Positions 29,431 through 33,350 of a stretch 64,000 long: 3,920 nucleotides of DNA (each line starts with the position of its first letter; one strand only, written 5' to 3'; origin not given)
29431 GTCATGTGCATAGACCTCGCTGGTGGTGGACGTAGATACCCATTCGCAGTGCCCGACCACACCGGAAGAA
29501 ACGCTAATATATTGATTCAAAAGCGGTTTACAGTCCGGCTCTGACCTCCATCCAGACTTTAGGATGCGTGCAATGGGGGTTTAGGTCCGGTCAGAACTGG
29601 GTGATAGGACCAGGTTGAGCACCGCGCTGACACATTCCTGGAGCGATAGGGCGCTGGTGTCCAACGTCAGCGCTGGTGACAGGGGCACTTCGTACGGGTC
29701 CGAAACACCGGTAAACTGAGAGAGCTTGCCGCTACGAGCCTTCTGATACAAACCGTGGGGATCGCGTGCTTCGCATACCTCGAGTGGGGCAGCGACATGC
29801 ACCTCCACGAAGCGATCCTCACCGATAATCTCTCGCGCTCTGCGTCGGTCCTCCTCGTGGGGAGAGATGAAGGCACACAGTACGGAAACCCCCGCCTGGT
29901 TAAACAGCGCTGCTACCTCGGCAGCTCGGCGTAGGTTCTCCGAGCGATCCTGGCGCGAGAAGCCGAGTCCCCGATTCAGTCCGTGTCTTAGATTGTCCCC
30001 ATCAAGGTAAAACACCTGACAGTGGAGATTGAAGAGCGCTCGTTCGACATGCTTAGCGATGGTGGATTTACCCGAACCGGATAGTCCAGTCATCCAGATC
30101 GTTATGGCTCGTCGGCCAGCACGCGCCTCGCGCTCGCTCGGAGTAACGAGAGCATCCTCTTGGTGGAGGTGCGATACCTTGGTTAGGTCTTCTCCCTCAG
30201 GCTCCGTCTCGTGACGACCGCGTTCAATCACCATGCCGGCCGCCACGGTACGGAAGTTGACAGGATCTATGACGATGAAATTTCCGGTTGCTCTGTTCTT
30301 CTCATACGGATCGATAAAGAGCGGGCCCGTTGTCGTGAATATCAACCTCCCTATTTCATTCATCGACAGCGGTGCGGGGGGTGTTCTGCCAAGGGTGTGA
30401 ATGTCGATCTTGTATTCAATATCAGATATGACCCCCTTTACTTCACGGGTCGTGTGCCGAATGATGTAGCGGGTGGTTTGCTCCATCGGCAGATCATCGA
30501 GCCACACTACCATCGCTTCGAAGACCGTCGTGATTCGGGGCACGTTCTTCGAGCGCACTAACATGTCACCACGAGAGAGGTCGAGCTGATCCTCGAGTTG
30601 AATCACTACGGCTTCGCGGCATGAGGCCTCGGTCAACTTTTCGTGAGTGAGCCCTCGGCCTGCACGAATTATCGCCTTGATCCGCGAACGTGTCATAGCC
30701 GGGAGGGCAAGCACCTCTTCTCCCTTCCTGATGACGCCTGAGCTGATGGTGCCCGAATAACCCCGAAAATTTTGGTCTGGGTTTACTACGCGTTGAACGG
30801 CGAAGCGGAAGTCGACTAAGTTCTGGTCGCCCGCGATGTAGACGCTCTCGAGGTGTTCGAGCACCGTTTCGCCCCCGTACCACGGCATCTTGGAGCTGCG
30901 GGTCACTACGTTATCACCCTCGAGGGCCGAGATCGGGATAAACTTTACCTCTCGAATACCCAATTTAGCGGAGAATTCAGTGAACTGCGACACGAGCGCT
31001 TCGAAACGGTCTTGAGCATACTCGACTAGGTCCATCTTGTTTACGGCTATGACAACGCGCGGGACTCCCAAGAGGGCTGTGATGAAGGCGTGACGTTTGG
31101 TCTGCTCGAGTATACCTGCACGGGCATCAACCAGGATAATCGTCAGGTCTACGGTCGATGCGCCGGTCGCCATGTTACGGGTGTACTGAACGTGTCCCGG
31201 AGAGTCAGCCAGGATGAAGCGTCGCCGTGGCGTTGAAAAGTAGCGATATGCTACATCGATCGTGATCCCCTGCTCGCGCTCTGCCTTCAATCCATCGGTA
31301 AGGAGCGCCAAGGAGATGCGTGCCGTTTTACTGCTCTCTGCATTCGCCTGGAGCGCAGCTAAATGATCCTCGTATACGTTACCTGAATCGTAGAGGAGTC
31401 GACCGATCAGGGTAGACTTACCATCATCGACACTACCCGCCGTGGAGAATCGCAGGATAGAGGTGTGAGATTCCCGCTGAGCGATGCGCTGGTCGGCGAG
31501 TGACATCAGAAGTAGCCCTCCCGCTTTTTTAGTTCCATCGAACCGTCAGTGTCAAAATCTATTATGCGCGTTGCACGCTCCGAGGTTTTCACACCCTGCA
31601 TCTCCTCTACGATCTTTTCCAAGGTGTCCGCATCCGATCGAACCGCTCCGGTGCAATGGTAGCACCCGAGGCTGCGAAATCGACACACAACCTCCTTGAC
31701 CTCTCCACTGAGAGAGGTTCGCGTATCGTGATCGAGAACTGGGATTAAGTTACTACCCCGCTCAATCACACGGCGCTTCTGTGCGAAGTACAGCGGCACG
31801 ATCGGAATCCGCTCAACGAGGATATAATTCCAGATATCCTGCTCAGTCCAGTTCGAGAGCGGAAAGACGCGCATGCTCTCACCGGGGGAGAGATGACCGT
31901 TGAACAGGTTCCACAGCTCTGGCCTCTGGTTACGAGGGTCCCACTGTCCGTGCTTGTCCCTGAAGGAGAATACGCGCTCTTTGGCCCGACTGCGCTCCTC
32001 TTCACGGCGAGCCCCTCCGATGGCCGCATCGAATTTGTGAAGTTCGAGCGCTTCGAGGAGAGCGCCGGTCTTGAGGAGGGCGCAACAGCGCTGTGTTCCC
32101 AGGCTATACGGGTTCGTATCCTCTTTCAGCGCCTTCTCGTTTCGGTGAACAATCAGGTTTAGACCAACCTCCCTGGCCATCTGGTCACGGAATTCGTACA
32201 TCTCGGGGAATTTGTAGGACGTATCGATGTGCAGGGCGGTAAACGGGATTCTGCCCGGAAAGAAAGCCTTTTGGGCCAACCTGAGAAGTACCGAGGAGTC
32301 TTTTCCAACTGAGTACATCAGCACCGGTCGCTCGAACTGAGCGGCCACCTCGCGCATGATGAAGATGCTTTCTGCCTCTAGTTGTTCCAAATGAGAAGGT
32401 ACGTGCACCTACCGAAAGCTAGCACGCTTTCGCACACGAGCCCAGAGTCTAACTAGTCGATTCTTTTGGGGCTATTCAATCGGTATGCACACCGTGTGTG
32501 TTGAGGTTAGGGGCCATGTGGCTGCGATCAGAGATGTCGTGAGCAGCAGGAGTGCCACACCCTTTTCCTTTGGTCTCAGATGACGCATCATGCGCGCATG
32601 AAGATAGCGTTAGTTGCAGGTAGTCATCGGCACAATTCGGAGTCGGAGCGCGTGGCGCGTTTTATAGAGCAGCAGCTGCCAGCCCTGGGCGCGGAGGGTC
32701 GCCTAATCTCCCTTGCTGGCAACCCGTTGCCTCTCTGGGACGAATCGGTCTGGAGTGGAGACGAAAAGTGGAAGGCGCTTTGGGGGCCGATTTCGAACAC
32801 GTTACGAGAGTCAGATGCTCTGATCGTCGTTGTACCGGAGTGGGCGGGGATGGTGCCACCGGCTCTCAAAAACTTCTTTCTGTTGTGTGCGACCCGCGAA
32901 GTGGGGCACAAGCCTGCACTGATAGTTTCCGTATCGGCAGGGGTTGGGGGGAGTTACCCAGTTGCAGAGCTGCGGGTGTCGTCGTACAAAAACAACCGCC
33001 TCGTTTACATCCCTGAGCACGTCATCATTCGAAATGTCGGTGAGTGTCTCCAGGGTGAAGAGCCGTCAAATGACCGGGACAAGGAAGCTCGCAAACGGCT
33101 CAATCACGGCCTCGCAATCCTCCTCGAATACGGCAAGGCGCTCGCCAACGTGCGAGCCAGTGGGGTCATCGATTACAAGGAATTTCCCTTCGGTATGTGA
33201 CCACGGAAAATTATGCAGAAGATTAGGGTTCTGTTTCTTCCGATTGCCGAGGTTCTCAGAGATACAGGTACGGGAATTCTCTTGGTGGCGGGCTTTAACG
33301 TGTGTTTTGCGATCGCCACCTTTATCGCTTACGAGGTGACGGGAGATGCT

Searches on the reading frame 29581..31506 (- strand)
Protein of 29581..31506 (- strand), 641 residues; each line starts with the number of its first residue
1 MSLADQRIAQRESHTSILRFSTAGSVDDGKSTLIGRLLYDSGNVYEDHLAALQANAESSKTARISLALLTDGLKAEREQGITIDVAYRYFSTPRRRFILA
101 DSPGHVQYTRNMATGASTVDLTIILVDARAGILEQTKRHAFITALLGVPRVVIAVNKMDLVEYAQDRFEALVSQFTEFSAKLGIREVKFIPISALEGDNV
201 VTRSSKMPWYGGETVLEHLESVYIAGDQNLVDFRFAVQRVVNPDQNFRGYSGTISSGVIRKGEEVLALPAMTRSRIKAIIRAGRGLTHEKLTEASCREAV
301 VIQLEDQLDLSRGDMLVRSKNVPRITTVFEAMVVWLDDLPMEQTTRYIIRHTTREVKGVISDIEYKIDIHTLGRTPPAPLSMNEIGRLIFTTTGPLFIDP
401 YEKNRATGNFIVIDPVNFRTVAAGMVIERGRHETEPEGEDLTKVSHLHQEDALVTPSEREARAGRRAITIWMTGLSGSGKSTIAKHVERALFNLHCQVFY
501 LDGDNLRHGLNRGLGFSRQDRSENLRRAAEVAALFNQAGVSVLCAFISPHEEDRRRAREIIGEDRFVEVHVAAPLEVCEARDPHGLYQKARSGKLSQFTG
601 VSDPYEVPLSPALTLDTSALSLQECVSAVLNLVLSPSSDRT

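Call 39: search_protein_families(library=pfam, proteins=[window:29581-31506:-], max_evalue=0.001)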
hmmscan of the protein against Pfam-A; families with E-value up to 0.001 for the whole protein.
window:29581-31506:- (641 aa): 6 families
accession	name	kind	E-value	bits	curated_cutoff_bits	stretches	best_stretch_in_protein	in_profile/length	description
PF01583.26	APS_kinase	-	1.5e-61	207.3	21.1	1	467-616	2-152/152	Adenylylsulphate kinase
PF00009.33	GTP_EFTU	-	1.5e-43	149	26.5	1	17-201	3-176/188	Elongation factor Tu GTP binding domain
PF22594.2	GTP-eEF1A_C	-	1.2e-23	83.8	27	1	329-426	2-100/101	GTP-eEF1A C-terminal domain-like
PF13671.12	AAA_33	-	5e-06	27.3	27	1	470-581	2-114/143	AAA domain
PF01926.29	MMR_HSR1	-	2.5e-05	24.8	21.9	0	70-157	21-113/113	50S ribosome-binding GTPase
PF13238.12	AAA_18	-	0.0002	22.3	29.4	1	470-578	1-104/128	AAA domain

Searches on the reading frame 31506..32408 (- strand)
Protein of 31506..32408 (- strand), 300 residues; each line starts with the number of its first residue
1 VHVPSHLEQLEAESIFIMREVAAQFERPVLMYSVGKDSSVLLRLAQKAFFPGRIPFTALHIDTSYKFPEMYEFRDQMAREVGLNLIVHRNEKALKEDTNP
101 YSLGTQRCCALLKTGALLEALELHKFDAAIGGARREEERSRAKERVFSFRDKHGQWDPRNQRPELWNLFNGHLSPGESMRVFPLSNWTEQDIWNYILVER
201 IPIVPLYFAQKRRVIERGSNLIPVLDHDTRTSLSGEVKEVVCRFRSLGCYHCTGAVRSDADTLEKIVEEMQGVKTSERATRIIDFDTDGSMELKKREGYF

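Call 39: search_protein_families(library=pfam, proteins=[window:31506-32408:-], max_evalue=0.001)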
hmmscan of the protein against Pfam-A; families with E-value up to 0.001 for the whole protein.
window:31506-32408:- (300 aa): 1 family
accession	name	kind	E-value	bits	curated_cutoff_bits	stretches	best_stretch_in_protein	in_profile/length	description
PF01507.26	PAPS_reduct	-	1.4e-54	185.2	22.5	1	28-254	2-174/175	Phosphoadenosine phosphosulfate reductase domain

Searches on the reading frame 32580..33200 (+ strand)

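Call 39: search_protein_families(library=pfam, proteins=[window:32580-33200:+], max_evalue=0.001)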
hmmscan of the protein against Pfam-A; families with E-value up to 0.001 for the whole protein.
window:32580-33200:+ (206 aa): 2 families
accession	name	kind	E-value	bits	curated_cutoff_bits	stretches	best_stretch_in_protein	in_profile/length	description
PF03358.20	FMN_red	-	4e-26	91.9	24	1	7-152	1-149/152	NADPH-dependent FMN reductase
PF02525.22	Flavodoxin_2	-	1.2e-06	28.8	27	1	7-100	1-100/198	Flavodoxin-like fold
